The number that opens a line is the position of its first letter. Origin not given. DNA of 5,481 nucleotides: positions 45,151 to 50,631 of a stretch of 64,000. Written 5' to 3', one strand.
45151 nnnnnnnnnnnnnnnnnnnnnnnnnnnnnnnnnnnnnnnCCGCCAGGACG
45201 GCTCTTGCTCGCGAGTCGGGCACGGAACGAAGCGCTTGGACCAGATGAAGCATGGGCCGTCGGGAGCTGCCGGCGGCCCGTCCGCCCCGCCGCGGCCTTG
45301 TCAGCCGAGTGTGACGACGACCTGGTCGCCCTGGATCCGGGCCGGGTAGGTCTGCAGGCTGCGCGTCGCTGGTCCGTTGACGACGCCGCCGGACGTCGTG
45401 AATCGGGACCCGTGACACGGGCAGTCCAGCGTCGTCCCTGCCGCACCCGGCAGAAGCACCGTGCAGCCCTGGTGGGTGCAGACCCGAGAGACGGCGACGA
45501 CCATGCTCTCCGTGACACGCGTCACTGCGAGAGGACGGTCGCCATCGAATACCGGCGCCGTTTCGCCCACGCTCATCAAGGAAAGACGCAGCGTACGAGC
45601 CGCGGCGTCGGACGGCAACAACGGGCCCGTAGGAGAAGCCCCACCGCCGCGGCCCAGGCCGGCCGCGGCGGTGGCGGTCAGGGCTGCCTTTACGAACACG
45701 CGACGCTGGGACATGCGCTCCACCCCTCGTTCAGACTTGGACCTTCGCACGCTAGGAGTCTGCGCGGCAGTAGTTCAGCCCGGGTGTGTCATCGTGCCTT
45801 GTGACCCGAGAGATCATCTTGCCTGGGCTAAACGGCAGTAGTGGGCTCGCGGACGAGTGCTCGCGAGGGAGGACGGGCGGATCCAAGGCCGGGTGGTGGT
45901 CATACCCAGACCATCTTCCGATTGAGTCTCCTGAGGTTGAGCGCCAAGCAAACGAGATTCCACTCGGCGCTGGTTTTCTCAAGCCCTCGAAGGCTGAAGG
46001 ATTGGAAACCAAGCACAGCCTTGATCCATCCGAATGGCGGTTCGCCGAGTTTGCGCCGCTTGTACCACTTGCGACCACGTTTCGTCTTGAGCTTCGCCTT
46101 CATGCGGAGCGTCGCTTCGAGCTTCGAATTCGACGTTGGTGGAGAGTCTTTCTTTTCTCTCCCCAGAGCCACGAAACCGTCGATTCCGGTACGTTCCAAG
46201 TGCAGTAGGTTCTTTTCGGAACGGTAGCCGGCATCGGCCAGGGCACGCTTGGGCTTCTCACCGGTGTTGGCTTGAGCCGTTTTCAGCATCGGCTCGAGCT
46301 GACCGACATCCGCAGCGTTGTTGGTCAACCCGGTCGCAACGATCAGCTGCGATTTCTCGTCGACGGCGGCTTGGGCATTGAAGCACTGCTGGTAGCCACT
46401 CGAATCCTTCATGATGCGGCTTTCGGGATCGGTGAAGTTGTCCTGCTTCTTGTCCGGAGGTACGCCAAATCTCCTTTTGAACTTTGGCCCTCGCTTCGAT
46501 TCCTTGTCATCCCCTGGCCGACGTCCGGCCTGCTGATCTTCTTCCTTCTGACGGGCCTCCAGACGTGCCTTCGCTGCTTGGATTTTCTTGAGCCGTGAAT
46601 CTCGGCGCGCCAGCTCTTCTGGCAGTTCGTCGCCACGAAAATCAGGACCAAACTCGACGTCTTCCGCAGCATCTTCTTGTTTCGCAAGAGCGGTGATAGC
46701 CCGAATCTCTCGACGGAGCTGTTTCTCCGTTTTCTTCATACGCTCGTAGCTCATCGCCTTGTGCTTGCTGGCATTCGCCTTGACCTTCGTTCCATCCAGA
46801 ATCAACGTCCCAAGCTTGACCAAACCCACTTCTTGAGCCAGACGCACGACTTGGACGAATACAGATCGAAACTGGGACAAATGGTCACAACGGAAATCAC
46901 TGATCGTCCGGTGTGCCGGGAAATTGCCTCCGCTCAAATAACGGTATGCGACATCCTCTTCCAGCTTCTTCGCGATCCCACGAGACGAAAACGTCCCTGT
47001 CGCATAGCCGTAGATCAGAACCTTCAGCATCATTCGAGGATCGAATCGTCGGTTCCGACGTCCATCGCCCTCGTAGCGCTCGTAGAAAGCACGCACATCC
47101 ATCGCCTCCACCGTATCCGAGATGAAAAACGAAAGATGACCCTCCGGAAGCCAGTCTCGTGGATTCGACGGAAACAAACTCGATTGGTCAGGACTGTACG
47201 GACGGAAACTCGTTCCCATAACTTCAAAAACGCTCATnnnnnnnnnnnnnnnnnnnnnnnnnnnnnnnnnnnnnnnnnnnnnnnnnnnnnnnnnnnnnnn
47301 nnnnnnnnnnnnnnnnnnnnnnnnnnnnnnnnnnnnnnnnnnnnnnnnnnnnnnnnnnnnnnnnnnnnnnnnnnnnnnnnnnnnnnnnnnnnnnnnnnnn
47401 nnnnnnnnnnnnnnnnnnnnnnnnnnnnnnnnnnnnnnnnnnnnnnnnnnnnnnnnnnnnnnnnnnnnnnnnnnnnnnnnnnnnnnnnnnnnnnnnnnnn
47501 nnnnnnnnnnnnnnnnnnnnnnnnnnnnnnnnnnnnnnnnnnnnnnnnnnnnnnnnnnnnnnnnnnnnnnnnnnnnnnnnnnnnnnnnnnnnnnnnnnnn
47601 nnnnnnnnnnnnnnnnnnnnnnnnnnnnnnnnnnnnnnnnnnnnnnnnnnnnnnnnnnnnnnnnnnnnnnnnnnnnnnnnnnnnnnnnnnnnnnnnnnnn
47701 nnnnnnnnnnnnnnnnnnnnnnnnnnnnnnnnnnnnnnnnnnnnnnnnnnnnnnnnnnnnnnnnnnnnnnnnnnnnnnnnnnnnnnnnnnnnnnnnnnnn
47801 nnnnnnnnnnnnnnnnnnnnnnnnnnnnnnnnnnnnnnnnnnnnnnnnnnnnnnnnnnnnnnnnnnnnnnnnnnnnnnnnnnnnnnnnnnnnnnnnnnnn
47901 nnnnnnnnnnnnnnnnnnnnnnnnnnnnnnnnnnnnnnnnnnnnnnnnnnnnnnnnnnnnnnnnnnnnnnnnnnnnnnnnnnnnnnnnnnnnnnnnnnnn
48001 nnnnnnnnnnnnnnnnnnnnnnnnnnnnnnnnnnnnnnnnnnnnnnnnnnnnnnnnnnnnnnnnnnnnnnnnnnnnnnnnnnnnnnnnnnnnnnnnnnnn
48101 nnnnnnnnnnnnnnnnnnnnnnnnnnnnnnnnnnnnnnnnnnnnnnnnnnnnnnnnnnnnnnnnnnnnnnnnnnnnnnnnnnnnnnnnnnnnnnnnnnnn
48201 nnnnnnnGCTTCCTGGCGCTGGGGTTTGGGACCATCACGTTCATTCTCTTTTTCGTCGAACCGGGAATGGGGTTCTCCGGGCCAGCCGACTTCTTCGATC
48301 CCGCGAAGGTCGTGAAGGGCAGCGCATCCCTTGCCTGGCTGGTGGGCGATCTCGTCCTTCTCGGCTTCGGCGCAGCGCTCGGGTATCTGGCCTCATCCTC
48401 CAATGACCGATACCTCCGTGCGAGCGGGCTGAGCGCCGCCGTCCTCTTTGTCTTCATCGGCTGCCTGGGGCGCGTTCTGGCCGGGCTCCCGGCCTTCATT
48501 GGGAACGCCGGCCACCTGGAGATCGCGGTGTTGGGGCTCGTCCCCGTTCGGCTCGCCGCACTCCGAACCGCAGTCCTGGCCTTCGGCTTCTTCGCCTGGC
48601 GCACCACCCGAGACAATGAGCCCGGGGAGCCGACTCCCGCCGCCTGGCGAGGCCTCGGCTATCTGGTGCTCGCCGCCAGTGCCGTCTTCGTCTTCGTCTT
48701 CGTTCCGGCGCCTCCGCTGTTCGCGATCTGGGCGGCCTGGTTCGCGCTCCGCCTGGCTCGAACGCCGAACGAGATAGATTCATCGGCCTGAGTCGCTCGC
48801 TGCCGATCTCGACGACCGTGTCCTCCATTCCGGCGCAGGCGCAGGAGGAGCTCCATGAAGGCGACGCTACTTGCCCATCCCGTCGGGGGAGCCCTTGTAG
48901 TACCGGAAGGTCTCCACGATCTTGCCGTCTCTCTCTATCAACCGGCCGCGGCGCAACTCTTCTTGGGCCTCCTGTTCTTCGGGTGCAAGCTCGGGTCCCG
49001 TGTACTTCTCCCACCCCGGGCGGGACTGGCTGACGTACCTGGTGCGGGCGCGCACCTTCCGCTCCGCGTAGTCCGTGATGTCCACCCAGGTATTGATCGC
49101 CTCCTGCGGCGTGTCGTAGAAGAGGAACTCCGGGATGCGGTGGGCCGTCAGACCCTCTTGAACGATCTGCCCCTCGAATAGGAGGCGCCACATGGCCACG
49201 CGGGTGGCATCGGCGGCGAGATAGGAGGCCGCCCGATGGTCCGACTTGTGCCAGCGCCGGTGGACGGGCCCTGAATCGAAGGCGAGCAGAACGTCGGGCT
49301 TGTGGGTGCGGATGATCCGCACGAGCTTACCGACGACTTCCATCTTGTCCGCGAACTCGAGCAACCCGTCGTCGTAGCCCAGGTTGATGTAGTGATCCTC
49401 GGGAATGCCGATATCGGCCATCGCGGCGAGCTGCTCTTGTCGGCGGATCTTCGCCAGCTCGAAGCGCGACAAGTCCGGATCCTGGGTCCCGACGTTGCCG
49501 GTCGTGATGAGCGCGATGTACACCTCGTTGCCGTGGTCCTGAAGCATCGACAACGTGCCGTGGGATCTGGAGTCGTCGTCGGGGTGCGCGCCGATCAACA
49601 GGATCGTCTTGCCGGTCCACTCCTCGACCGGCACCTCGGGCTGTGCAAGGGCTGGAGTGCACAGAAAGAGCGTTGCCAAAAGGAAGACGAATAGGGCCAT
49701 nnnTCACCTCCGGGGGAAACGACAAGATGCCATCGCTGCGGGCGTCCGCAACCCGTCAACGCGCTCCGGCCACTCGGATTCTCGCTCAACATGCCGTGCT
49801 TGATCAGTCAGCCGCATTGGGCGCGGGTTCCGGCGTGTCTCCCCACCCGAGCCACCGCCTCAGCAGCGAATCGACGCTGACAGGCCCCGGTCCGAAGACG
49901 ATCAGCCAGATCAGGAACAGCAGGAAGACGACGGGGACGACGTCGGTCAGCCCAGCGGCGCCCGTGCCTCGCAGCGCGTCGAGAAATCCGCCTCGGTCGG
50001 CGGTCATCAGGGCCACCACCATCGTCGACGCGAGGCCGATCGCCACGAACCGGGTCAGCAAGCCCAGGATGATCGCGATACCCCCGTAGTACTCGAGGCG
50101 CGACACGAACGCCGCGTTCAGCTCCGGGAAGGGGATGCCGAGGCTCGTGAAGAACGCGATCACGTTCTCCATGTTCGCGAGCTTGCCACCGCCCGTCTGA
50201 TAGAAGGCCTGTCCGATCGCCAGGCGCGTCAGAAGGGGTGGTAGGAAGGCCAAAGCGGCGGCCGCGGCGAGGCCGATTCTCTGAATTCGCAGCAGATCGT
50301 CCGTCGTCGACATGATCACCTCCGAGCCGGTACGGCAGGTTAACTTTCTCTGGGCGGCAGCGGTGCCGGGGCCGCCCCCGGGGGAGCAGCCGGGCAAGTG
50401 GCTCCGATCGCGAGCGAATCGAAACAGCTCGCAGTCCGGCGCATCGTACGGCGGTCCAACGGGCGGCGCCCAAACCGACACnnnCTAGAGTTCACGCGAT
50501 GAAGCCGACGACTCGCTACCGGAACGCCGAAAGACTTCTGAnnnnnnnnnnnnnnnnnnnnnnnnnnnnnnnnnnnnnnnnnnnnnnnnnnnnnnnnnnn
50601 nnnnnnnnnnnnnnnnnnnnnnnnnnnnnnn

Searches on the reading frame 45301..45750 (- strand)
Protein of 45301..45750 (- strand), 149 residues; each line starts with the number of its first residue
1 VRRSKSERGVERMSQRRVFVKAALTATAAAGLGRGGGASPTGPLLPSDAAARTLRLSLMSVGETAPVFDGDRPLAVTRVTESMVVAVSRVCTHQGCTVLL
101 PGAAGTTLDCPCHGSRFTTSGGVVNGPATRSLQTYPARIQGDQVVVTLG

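Call 14: search_protein_families(library=pfam, proteins=[window:45301-45750:-], max_evalue=0.001)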
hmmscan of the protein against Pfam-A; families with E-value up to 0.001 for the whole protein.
window:45301-45750:- (149 aa): 2 families
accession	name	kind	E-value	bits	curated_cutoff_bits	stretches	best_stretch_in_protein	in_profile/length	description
PF00355.32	Rieske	-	7.7e-16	58.2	20.3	1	62-136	14-88/88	Rieske [2Fe-2S] domain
PF13806.12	Rieske_2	-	3.4e-06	27.4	27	1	68-146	21-103/104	Rieske-like [2Fe-2S] domain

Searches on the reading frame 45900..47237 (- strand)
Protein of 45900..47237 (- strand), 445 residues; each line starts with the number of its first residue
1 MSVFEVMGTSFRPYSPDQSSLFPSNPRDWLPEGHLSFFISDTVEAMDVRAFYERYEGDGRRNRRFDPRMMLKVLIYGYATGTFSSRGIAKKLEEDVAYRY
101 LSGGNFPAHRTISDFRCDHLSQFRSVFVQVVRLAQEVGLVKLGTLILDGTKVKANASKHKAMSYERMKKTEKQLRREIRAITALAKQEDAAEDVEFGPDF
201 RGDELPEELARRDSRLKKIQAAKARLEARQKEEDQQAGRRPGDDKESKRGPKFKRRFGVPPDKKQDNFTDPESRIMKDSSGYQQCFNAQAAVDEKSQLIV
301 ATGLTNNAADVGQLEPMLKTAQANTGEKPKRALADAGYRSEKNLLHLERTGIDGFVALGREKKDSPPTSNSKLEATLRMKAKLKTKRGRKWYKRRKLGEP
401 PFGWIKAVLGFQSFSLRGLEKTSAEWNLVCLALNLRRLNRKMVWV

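Call 7: search_protein_families(library=pfam, proteins=[window:45900-47237:-], max_evalue=0.01)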
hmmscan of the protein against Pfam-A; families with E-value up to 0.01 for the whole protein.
window:45900-47237:- (445 aa): 3 families
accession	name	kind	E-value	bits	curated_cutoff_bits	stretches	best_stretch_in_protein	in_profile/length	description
PF01609.27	DDE_Tnp_1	-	6.5e-21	75.4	23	1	276-435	27-200/200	Transposase DDE domain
PF05598.16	DUF772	-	6.1e-14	52.2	23.1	1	64-130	4-74/74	Transposase domain (DUF772)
PF13751.12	DDE_Tnp_1_6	-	2.8e-11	44.2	25.1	1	374-438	59-124/125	Transposase DDE domain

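Call 12: find_encoding_contigs(protein=window:45900-47237:-, flank=3000, max_places=10)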
Protein window:45900-47237:- (445 aa): no gene with exactly this product is on record in the collection.

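Call 15: list_cluster_members(proteins=[P0001, window:45900-47237:-, window:47338-48095:+])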
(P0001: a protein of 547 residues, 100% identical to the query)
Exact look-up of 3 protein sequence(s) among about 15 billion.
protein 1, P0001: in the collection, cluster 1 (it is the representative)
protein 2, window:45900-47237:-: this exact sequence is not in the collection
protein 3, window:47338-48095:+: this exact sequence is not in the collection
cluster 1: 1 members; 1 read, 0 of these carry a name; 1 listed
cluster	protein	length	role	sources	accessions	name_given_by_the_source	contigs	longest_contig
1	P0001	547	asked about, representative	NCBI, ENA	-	-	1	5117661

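Call 17: search_protein_families(library=ncbifam, proteins=[window:45900-47237:-], max_evalue=0.01)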
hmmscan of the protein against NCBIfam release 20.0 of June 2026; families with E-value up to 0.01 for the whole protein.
window:45900-47237:- (445 aa): 8 families
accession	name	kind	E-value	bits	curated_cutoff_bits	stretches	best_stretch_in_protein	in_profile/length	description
NF033551.1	transpos_IS1182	equivalog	1.5e-108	363.8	270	2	13-363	1-347/488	IS1182 family transposase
NF033581.1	transpos_IS5_4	equivalog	1.6e-21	77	140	1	50-435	20-284/285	IS5 family transposase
NF033578.1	transpos_IS5_1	equivalog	2.1e-11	43.6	275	1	289-440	287-418/419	IS5 family transposase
NF033593.1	transpos_ISNCY_1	equivalog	3e-09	36.1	325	1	277-439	291-443/444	ISNCY family transposase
NF033579.1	transpos_IS5_2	equivalog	3.6e-08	33.2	140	1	284-436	138-288/289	IS5 family transposase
NF033580.1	transpos_IS5_3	equivalog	6.1e-06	26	110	1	289-407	131-230/258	IS5 family transposase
NF033592.1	transpos_IS4_1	equivalog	5.6e-05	22.4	115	1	50-172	12-136/332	IS4 family transposase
NF033539.1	transpos_IS1380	equivalog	0.0041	15.8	180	0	43-116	22-96/419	IS1380 family transposase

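Call 24: find_related_loci(query=window:45900-47237:-, collection=genome_contigs, flank=1500)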
Query window:45900-47237:- (445 aa) in genome_contigs; peptide patterns used: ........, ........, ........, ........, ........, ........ (x = any residue, [..] = any of these).
527 stretches matched a pattern (row limit reached: there are more); 369 encode a relative of the query (tblastn E <= 1e-3); the best 80 are kept; 80 distinct loci.
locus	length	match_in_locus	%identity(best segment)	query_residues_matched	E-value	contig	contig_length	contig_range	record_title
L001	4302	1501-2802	63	7-438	0e+0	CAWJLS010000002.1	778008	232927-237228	MAG: uncultured Acidobacteriota bacterium isolate MFD05684.bin.3.171 genome assembly, contig: contig_11799, whole genome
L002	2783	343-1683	61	2-445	0e+0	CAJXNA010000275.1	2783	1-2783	MAG TPA_asm: uncultured Chloroflexi bacterium isolate SRR5189789_bin.6_MetaBAT_v2.12.1_MAG genome assembly, contig: NODE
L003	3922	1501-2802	64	6-438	0e+0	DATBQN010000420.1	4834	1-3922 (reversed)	MAG TPA_asm: Thermoanaerobaculia bacterium isolate SMAG_U4104 k141_55209, whole genome shotgun sequence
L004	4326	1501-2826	61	7-445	2e-175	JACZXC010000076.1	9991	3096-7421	MAG: Myxococcales bacterium isolate B22T1B5 B22T1B5_NODE8764, whole genome shotgun sequence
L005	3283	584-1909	60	6-444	0e+0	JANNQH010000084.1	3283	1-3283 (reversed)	MAG: Deltaproteobacteria bacterium isolate SOY_31_metabat_477 SOY_31_k141_3412909, whole genome shotgun sequence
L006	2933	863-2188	60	7-445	5e-180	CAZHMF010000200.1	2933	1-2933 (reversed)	MAG TPA_asm: uncultured Anaerolineaceae bacterium isolate binchicken_co275_200 genome assembly, contig: NODE_77884_lengt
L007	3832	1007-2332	59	6-445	4e-172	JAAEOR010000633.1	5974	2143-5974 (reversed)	MAG: Hyphomicrobiales bacterium isolate Cca_12 CcaG_CONTIG1928312, whole genome shotgun sequence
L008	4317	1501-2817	60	6-442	9e-170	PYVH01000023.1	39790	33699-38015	Marinobacter sp. B9-2 NODE_23_length_39790_cov_221.66, whole genome shotgun sequence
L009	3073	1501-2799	62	7-438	2e-173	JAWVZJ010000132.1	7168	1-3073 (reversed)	MAG: Thermoanaerobaculia bacterium isolate HN14.bin.26 k141_753877_length_7168_cov_10.0000, whole genome shotgun sequenc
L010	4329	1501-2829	60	7-445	7e-169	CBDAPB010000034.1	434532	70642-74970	MAG: Terriglobia bacterium isolate 31a228a7-81be-4cc5-a9ae-24dcd83c458e genome assembly, contig: contig_34, whole genome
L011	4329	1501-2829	60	7-445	7e-169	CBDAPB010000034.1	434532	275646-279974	MAG: Terriglobia bacterium isolate 31a228a7-81be-4cc5-a9ae-24dcd83c458e genome assembly, contig: contig_34, whole genome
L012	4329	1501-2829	60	7-445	7e-169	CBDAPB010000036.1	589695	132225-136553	MAG: Terriglobia bacterium isolate 31a228a7-81be-4cc5-a9ae-24dcd83c458e genome assembly, contig: contig_36, whole genome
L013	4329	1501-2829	60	7-445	7e-169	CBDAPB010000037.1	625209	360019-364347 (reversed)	MAG: Terriglobia bacterium isolate 31a228a7-81be-4cc5-a9ae-24dcd83c458e genome assembly, contig: contig_37, whole genome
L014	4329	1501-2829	60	7-445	7e-169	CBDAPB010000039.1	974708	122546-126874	MAG: Terriglobia bacterium isolate 31a228a7-81be-4cc5-a9ae-24dcd83c458e genome assembly, contig: contig_39, whole genome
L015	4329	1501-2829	60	7-445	7e-169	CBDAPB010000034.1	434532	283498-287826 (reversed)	MAG: Terriglobia bacterium isolate 31a228a7-81be-4cc5-a9ae-24dcd83c458e genome assembly, contig: contig_34, whole genome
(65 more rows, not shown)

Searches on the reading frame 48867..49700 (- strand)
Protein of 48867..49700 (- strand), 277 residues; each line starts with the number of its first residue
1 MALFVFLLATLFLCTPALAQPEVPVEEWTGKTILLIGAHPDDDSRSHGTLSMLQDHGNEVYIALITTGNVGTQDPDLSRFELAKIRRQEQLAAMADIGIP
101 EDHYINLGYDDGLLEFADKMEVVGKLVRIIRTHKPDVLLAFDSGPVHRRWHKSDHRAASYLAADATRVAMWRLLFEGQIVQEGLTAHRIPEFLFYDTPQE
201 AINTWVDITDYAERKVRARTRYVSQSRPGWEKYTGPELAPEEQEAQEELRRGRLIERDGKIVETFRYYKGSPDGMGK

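Call 13: search_protein_families(library=pfam, proteins=[window:48867-49700:-], max_evalue=0.001)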
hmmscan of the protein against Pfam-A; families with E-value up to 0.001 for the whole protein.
window:48867-49700:- (277 aa): 1 family
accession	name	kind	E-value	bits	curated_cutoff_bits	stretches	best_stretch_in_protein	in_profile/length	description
PF02585.22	PIG-L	-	1.3e-23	84.4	28.2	1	34-165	1-128/129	GlcNAc-PI de-N-acetylase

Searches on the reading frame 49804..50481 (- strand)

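Call 13: search_protein_families(library=pfam, proteins=[window:49804-50481:-], max_evalue=0.001)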
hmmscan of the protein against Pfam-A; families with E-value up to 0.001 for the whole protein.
window:49804-50481:- (225 aa): 1 family
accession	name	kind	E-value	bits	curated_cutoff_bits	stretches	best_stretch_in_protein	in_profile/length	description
PF07681.17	DoxX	-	1.4e-18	67.7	23.6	1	83-161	3-83/85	DoxX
